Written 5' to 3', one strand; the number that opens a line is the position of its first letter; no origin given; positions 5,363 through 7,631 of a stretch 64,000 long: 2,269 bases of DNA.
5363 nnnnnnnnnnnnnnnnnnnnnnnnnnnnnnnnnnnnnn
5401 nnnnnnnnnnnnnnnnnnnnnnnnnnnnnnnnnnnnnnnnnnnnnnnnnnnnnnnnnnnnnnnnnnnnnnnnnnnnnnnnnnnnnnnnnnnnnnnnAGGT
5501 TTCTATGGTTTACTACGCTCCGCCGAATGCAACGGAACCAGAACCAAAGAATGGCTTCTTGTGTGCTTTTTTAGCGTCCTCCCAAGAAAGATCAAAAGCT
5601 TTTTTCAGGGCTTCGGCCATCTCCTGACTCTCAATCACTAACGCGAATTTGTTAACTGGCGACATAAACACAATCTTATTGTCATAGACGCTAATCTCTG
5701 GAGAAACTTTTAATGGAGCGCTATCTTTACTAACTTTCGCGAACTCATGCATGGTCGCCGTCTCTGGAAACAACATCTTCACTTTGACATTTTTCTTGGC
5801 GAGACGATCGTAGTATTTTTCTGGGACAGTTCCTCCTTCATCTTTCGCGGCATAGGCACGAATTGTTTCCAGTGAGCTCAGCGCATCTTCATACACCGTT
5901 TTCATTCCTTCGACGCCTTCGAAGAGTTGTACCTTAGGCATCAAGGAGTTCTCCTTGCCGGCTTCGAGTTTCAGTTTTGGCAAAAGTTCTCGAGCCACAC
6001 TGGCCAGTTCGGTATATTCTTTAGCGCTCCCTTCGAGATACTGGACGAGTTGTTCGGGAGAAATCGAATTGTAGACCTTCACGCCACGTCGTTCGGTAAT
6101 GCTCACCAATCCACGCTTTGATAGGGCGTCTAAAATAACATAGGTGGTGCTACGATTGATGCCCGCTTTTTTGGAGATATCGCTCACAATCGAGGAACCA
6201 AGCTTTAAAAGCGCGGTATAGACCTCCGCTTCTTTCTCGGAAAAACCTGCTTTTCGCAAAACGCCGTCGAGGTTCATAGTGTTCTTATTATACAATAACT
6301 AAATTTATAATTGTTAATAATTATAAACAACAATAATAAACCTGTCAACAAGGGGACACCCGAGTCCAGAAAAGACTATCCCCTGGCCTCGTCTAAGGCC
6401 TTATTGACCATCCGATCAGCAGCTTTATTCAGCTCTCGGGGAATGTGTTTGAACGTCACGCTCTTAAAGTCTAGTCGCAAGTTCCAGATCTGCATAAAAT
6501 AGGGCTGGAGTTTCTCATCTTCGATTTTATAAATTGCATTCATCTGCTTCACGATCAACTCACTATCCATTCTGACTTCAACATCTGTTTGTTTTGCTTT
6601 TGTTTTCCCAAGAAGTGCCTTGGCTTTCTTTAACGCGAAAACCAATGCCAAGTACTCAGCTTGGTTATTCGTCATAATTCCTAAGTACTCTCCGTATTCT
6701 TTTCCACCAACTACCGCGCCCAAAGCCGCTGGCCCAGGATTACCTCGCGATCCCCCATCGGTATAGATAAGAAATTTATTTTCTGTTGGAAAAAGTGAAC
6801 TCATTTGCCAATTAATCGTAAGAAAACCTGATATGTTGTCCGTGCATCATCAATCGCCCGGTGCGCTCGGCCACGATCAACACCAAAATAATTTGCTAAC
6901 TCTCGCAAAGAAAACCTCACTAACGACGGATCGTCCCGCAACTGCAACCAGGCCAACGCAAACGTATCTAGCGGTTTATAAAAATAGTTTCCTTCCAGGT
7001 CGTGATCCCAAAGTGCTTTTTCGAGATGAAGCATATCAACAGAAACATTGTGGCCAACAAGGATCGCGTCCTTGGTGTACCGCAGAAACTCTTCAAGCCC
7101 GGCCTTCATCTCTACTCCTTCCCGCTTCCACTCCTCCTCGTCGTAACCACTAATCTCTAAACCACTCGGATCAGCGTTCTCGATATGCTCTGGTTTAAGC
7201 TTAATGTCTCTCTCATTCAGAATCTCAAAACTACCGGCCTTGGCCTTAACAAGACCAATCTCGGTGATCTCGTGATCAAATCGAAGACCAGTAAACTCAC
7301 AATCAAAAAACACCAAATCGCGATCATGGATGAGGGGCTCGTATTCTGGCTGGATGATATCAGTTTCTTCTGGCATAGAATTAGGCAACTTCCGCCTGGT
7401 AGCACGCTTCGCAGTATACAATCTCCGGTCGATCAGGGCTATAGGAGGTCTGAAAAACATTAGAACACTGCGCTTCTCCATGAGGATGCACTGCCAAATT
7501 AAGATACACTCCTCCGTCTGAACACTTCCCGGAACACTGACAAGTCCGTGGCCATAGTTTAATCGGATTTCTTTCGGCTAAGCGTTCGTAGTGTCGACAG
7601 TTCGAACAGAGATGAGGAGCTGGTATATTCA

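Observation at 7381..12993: Tandem triplication of a ~590-aa cysteine-rich protein family with internal module duplication, co-operonic with pgk and acyP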

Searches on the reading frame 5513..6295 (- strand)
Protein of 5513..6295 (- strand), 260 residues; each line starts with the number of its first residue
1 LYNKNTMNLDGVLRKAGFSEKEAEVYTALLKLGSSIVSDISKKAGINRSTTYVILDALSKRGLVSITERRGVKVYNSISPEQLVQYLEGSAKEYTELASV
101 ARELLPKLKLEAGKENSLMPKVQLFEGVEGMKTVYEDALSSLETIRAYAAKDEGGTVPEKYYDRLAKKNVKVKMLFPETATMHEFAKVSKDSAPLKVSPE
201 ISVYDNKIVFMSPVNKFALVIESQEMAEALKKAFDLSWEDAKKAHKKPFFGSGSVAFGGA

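Call 25: search_protein_families(library=pfam, proteins=[window:5513-6295:-], max_evalue=0.01)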
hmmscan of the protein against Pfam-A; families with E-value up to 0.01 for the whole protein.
window:5513-6295:- (260 aa): 5 families
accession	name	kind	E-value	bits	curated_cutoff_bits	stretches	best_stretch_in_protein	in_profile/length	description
PF01978.25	TrmB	-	8.6e-18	64.4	25.6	1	13-81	1-68/68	Sugar-specific transcriptional regulator TrmB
PF09339.16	HTH_IclR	-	0.00073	19.7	22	1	37-64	21-48/52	IclR helix-turn-helix domain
PF01047.28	MarR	-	0.0033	17.7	24.6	1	32-65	15-48/59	MarR family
PF03965.22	Penicillinase_R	-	0.0037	18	22.6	1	19-81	2-68/115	Penicillinase repressor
PF01022.26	HTH_5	-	0.0082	16.4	22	0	29-65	11-46/47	Bacterial regulatory protein, arsR family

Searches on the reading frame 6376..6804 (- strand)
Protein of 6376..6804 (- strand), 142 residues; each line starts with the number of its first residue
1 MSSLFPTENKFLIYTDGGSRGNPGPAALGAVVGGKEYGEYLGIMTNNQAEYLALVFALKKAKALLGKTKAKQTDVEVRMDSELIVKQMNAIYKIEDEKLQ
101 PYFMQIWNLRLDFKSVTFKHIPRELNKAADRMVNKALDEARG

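Call 3: search_protein_families(library=pfam, proteins=[window:6376-6804:-], max_evalue=1)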
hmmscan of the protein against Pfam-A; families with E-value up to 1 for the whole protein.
window:6376-6804:- (142 aa): 2 families
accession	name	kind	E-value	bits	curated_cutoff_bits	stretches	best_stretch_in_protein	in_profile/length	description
PF13456.12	RVT_3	-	1.1e-15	58.1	21.6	1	41-136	35-123/123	Reverse transcriptase-like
PF00075.30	RNase_H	-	1.8e-10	41.5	25.8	1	9-136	2-139/141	RNase H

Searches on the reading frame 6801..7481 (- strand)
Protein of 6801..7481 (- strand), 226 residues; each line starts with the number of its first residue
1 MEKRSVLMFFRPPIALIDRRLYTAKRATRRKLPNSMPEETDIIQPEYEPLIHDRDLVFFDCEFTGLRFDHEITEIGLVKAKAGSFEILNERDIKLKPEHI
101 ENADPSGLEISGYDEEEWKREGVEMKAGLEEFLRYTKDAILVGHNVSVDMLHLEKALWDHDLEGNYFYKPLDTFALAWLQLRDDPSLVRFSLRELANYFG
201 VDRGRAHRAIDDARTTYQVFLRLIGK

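Call 3: search_protein_families(library=pfam, proteins=[window:6801-7481:-], max_evalue=1)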
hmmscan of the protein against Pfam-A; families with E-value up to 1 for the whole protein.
window:6801-7481:- (226 aa): 4 families
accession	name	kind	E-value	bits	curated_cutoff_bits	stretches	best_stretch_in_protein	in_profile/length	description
PF00929.31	RNase_T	-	3.8e-21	76.8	24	1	57-220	1-164/164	Exonuclease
PF21762.3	DEDDh_C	-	8.4e-05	23.2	27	1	136-222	105-187/188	DNA polymerase III subunit epsilon-like, C-terminal domain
PF04857.26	CAF1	-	0.047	13.4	24.2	0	136-157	204-225/320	CAF1 family ribonuclease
PF16473.11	Rv2179c-like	-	0.15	12.1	27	0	57-218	3-171/177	3'-5' exoribonuclease Rv2179c-like domain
